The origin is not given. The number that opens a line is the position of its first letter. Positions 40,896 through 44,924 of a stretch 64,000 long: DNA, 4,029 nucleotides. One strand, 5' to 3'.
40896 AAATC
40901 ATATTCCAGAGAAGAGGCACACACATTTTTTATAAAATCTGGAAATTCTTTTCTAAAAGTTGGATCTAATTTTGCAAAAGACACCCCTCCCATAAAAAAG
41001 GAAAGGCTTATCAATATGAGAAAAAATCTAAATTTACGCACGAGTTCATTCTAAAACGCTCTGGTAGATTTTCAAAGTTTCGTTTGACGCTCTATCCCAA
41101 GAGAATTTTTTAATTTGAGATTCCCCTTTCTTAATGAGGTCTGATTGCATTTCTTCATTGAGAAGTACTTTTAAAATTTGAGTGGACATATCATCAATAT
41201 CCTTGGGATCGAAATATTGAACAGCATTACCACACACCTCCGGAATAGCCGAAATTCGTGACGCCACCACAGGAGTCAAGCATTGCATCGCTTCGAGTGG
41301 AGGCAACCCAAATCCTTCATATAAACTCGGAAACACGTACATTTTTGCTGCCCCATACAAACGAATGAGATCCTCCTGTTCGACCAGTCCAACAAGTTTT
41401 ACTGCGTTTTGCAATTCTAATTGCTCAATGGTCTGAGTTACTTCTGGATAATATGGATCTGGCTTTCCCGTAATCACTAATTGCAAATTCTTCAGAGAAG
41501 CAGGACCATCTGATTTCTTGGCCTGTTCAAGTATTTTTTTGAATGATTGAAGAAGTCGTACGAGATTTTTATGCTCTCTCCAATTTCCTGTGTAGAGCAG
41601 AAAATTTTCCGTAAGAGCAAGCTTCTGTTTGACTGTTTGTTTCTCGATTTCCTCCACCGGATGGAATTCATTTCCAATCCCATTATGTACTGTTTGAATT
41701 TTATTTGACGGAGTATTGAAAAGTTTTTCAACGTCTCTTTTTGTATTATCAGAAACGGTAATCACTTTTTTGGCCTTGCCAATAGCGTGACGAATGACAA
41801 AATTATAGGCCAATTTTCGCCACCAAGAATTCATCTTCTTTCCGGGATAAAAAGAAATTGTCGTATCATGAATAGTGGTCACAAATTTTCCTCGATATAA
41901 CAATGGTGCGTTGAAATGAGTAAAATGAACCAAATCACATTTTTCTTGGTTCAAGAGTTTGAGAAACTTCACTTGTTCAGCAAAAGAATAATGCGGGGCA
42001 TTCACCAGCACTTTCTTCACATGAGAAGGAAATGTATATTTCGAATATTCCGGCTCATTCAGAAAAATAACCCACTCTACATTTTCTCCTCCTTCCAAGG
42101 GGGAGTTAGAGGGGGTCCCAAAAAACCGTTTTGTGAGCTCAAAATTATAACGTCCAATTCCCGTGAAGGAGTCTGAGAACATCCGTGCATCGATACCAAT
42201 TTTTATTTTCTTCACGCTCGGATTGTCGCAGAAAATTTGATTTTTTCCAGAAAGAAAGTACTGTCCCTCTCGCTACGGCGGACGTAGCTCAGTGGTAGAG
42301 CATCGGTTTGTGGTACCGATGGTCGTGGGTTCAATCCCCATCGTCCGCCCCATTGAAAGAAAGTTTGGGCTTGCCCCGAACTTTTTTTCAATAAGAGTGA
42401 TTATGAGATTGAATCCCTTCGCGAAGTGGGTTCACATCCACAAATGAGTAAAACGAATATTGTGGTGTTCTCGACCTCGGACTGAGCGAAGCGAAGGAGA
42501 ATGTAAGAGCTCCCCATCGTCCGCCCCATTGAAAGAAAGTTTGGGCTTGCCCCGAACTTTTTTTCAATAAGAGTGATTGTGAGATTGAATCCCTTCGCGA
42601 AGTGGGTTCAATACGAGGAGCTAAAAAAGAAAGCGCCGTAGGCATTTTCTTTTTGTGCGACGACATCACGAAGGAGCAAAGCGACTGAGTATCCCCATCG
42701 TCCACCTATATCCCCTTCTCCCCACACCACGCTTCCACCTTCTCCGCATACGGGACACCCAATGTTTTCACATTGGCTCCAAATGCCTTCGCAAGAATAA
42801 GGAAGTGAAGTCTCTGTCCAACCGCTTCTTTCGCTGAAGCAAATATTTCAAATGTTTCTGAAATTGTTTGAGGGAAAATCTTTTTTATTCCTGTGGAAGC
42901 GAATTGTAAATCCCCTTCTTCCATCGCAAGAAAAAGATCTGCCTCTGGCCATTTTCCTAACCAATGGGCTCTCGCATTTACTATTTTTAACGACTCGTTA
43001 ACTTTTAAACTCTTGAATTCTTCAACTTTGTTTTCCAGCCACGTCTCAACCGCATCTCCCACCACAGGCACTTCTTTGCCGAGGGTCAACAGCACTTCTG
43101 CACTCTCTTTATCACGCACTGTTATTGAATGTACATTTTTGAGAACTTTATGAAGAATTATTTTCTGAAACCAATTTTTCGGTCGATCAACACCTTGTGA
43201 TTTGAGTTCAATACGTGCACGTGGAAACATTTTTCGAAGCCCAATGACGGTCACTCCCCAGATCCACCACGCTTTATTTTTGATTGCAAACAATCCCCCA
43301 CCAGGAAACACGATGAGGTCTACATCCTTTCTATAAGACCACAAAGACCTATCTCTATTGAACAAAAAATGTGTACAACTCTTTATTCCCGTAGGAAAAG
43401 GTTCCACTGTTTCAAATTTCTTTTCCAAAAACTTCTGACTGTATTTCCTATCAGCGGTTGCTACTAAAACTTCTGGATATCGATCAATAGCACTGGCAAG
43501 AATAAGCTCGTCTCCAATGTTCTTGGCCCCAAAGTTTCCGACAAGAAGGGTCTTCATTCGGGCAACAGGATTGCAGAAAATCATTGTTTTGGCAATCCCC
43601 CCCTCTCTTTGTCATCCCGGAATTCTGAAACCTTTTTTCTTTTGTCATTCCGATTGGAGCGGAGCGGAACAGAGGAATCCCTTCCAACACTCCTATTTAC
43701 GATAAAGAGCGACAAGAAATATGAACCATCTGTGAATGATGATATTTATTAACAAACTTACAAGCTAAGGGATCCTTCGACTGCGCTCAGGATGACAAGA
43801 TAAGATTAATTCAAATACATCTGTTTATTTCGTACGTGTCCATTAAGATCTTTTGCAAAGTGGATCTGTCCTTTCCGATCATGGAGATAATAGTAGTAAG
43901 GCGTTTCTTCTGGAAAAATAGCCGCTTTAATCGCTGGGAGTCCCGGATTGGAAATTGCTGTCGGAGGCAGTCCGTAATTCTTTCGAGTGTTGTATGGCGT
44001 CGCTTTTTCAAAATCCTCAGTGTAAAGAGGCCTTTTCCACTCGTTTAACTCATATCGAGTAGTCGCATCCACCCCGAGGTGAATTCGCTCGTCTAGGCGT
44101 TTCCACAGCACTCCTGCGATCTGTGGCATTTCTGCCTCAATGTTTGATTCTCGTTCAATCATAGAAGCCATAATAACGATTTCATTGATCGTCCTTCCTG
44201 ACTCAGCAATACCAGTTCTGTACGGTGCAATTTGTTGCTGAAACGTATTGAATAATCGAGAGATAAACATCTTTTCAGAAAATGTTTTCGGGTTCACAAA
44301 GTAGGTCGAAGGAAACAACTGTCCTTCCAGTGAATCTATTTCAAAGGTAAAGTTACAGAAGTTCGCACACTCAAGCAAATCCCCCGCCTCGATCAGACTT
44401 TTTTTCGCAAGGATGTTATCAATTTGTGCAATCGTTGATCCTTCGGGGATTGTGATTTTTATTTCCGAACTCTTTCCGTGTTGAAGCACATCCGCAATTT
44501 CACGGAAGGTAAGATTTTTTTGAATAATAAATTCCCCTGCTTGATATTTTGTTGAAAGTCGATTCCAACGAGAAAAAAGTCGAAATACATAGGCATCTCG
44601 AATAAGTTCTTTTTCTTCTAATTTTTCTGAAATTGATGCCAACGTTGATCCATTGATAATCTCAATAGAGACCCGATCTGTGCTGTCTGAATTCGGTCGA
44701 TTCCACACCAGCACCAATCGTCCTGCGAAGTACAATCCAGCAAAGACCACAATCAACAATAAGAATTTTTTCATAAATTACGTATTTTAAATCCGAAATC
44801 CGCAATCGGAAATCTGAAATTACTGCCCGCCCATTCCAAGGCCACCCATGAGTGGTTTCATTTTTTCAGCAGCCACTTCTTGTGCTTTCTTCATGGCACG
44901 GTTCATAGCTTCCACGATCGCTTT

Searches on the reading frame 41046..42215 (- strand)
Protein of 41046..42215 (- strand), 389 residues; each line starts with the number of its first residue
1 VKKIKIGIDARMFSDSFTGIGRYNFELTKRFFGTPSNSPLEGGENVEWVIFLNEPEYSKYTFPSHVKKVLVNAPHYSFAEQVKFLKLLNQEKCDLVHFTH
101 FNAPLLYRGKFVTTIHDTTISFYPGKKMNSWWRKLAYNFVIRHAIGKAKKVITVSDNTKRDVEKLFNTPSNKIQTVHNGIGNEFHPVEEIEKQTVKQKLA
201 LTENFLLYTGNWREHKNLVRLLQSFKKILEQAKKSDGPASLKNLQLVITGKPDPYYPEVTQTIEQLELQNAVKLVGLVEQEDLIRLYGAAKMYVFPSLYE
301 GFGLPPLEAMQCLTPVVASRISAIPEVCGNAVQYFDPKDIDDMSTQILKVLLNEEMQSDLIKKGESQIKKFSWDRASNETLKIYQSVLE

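Call 26: search_protein_families(library=pfam, proteins=[window:41046-42215:-], max_evalue=0.001)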
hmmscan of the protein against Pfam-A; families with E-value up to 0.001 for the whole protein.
window:41046-42215:- (389 aa): 6 families
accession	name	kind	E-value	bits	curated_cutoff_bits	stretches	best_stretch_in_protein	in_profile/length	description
PF00534.26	Glycos_transf_1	-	8e-35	120.3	26.4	1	191-366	3-171/172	Glycosyl transferases group 1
PF13692.12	Glyco_trans_1_4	-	9e-25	88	27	1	205-351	3-140/142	Glycosyl transferases group 1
PF13439.12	Glyco_transf_4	-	1.2e-15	58.4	28.5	1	70-180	50-166/170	Glycosyltransferase Family 4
PF20706.3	GT4-conflict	-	3.3e-09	36.6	26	1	142-324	141-316/385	Family 4 Glycosyltransferase in conflict systems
PF13579.12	Glyco_trans_4_4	-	2e-05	25.5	29.7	1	78-179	57-158/158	Glycosyl transferase 4-like domain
PF13524.12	Glyco_trans_1_2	-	0.00039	20.8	25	1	241-371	12-133/144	Glycosyl transferase-like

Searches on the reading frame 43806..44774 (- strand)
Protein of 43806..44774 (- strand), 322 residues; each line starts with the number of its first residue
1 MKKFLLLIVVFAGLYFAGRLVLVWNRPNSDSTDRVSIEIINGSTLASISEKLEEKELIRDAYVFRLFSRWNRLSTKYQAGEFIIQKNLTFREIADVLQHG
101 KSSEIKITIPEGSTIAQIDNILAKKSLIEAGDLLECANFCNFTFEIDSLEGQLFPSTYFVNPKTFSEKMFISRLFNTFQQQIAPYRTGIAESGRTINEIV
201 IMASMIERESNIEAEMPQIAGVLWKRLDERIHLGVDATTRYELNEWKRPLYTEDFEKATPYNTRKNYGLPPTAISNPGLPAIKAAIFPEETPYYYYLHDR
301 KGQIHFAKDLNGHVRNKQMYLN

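Call 26: search_protein_families(library=pfam, proteins=[window:43806-44774:-], max_evalue=0.001)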
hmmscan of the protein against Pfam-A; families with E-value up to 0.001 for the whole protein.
window:43806-44774:- (322 aa): 1 family
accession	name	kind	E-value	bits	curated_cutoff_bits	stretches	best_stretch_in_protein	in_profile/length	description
PF02618.21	YceG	-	2.4e-73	247.5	32.4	1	37-318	1-274/275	YceG-like family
